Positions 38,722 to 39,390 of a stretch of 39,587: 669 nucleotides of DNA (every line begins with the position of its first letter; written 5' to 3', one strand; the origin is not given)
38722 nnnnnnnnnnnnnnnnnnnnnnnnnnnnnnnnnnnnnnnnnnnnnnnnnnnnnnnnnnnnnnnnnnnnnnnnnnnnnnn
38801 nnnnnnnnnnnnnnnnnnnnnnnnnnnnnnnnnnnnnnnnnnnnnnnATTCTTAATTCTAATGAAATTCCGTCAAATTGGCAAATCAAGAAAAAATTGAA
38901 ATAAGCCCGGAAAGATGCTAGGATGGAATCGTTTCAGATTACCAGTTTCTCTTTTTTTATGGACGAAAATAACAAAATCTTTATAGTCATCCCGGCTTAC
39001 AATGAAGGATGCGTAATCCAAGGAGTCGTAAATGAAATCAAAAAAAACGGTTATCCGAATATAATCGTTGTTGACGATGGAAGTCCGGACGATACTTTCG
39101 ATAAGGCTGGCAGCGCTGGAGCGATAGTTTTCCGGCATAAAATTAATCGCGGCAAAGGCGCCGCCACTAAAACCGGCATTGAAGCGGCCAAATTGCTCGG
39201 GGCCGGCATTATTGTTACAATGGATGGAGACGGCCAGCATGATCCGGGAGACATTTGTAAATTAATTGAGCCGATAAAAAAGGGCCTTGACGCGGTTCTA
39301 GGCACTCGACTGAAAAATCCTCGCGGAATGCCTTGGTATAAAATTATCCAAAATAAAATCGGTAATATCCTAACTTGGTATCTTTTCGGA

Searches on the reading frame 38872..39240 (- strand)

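Call 24: search_protein_families(library=pfam, proteins=[window:38872-39240:-], max_evalue=1)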
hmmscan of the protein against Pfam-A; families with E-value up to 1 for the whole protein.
window:38872-39240:- (122 aa): 1 family
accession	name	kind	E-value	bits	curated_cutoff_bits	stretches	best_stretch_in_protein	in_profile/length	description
PF21385.2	ACCA_BT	-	0.06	13.6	27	1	40-97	19-75/120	Acetyl-CoA carboxylase, BT domain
